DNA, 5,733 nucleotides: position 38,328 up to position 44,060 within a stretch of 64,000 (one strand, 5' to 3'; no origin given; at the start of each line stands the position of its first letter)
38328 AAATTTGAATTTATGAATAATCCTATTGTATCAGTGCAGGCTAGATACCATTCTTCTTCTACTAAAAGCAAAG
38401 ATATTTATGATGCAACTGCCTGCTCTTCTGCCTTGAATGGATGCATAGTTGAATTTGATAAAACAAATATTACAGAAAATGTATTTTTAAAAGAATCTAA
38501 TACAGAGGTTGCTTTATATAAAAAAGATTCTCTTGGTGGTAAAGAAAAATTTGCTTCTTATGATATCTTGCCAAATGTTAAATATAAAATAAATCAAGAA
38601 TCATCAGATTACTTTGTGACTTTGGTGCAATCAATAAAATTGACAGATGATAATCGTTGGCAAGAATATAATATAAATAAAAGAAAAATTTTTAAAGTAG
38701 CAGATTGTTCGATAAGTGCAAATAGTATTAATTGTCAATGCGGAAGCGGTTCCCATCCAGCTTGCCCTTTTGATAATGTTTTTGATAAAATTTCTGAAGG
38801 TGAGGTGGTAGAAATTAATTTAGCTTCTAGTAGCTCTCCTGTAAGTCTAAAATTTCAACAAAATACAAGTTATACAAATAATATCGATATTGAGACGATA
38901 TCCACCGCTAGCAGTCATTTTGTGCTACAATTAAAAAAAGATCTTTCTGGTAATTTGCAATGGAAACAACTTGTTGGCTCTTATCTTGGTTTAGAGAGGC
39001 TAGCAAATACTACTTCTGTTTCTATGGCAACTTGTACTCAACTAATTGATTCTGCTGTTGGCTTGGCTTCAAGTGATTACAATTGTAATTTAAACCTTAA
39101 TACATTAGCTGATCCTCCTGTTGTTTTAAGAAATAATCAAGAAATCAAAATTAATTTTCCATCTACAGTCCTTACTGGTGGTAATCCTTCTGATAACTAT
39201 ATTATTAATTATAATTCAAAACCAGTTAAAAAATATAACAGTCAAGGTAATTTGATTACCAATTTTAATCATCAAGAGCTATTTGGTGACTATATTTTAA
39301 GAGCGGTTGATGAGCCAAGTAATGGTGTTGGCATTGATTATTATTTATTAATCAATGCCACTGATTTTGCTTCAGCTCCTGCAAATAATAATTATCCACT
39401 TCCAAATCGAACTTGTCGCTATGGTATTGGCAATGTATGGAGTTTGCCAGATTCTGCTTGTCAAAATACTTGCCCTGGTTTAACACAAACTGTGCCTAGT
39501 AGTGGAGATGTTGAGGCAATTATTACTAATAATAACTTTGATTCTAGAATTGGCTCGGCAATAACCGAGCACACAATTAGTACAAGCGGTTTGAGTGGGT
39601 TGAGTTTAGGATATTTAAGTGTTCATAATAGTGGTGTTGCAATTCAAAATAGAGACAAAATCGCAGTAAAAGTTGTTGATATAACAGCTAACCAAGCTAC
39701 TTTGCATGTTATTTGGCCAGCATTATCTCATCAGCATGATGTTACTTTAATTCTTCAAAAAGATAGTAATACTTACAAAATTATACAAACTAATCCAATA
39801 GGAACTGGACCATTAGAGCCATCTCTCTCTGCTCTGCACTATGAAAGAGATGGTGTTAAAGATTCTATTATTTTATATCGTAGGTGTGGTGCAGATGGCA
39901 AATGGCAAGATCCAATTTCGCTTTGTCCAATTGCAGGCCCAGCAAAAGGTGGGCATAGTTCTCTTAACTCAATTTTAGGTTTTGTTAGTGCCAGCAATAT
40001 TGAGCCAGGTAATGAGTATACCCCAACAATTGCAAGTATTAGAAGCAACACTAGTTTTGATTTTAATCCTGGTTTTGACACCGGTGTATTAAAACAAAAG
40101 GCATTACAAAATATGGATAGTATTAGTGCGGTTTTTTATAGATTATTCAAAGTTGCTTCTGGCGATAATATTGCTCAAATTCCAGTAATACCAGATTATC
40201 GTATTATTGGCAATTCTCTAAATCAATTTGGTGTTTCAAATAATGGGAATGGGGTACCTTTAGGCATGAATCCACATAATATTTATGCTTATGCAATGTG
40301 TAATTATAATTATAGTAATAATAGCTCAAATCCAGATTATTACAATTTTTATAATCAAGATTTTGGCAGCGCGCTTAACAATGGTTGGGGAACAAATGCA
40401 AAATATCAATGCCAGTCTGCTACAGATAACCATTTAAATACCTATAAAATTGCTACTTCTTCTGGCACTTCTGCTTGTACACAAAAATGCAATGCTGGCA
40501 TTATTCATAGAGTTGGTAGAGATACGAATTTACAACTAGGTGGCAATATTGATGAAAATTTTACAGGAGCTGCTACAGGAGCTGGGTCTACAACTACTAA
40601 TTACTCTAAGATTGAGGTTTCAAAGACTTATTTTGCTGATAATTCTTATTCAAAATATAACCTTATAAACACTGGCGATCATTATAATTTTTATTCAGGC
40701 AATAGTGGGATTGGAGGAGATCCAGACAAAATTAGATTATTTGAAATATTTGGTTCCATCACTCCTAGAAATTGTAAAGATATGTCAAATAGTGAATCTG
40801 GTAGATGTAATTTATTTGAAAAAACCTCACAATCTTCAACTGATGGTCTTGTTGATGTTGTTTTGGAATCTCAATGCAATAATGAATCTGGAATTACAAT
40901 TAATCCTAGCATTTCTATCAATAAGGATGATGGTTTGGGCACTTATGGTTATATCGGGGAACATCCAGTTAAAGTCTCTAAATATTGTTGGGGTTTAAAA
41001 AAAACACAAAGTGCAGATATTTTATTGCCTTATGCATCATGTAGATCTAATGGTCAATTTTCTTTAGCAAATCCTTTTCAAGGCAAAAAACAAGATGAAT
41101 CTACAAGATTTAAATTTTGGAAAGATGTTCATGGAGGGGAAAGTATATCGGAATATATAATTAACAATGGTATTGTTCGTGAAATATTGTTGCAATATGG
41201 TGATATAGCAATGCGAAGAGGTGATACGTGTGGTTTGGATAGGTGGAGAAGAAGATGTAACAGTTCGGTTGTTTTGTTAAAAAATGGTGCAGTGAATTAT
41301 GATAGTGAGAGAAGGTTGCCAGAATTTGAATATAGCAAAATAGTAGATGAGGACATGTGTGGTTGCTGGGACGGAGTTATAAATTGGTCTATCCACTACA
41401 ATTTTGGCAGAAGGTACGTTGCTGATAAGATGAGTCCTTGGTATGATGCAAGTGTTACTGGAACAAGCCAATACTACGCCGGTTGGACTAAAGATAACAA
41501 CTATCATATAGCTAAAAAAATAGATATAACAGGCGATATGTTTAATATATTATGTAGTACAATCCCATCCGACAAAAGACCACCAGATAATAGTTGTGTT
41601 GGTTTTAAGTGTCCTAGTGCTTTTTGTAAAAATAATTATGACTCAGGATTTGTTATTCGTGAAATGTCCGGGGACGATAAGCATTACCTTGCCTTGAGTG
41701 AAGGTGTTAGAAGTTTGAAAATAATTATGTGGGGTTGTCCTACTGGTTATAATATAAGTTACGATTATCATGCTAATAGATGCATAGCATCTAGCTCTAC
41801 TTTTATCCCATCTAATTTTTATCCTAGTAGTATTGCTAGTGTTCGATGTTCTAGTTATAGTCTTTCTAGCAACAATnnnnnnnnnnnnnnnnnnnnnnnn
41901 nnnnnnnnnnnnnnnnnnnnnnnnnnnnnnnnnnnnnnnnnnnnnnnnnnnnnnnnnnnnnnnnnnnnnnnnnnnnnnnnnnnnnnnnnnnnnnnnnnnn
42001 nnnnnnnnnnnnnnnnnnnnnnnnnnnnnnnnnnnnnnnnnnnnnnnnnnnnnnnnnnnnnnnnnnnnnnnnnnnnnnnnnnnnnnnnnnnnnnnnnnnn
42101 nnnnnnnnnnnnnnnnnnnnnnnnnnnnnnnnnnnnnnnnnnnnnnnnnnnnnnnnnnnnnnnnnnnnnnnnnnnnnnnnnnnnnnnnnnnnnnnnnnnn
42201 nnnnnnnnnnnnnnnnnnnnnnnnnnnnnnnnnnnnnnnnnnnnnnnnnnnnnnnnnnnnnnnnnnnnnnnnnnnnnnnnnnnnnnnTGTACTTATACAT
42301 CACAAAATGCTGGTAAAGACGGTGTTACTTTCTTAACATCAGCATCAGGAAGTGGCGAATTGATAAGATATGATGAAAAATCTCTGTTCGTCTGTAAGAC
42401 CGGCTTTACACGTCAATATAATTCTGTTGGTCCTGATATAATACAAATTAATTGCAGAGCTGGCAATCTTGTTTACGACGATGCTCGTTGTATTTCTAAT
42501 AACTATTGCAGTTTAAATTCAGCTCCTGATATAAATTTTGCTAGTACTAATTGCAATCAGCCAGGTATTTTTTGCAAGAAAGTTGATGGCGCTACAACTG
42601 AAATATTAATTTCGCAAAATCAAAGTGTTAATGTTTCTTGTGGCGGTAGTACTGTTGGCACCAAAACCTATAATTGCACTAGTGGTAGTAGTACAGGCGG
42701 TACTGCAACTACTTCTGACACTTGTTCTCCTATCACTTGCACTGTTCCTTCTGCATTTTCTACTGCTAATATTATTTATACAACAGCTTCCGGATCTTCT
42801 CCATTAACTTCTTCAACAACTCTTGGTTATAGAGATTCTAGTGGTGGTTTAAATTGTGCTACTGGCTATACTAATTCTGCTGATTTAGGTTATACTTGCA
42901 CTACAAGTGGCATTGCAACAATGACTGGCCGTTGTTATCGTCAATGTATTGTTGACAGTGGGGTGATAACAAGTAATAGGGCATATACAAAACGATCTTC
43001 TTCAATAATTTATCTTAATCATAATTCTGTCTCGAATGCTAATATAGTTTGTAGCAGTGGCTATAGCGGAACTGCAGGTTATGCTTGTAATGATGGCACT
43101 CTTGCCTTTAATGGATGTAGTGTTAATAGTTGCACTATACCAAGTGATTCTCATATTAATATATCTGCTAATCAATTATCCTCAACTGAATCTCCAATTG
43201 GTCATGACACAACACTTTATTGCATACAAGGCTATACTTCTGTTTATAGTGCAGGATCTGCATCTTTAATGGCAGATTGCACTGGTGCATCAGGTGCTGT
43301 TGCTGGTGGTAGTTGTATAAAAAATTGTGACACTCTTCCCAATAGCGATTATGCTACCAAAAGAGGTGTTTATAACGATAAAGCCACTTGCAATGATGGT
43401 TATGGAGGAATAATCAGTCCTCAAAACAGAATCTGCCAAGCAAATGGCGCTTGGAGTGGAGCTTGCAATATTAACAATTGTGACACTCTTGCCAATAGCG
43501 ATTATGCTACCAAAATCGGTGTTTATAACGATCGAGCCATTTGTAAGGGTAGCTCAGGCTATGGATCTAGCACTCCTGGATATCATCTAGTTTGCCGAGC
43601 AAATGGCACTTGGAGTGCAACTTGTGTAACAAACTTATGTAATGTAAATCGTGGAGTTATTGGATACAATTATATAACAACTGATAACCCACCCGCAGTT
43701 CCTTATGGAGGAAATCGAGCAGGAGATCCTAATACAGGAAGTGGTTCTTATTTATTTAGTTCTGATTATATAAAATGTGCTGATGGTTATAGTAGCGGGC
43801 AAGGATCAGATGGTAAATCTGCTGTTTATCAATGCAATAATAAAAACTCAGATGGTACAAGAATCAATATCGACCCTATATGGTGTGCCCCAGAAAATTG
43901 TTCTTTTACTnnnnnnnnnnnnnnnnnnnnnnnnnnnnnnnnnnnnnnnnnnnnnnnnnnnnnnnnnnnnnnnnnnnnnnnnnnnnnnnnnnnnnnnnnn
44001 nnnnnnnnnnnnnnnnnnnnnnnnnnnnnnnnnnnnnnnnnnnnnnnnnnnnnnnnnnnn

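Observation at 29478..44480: Uninterrupted 15-kb gene encoding a 5000-aa cysteine-rich, membrane-anchored giant protein of no recognisable giant-protein class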

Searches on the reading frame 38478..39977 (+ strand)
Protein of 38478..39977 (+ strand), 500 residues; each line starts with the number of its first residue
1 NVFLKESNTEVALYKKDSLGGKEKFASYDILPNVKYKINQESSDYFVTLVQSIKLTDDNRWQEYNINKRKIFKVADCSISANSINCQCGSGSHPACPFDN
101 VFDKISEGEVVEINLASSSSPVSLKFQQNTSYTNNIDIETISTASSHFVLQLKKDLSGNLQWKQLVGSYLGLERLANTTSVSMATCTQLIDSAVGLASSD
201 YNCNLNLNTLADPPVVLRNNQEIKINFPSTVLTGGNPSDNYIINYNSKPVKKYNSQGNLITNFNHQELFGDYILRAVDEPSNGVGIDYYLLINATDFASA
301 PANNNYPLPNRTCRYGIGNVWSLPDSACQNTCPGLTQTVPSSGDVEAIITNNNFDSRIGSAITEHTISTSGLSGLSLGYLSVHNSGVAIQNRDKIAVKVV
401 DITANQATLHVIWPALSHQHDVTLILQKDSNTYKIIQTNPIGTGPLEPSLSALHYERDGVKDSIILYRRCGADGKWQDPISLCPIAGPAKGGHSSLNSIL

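Call 48: search_protein_families(library=pfam, proteins=[window:38478-39977:+], max_evalue=1)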
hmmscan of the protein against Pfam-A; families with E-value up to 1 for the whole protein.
window:38478-39977:+ (500 aa): 0 families

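Call 89: search_protein_families(library=ncbifam, proteins=[window:38478-39977:+], max_evalue=0.1)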
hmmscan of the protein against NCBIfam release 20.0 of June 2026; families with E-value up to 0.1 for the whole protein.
window:38478-39977:+ (500 aa): 1 family
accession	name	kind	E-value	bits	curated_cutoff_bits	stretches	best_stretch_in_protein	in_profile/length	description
NF045467.1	Opp4A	equivalog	0.051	11.8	650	1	385-446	154-213/556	oligopeptide ABC transporter substrate-binding protein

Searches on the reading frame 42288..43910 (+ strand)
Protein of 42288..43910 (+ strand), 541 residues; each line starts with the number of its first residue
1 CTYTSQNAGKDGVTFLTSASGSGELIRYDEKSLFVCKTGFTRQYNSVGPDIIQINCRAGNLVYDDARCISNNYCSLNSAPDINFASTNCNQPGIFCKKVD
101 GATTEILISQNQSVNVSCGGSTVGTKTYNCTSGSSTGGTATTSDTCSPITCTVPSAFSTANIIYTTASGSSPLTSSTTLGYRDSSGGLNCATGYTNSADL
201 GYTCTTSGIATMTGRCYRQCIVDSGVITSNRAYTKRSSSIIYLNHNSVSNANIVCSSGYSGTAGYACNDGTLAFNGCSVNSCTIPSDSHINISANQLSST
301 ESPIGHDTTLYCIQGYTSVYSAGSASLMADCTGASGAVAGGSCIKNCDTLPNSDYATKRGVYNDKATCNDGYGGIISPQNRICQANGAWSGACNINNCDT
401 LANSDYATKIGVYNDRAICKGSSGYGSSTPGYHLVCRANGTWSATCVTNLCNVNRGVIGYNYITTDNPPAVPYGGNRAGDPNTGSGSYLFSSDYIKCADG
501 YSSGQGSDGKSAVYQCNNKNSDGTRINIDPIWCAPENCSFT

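Call 39: search_protein_families(library=pfam, proteins=[window:42288-43910:+], max_evalue=10)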
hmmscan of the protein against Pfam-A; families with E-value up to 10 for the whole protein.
window:42288-43910:+ (541 aa): 1 family
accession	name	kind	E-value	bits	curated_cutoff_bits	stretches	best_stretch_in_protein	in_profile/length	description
PF00084.26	Sushi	-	2.6e-05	25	20.7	3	366-392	27-52/56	Sushi repeat (SCR repeat)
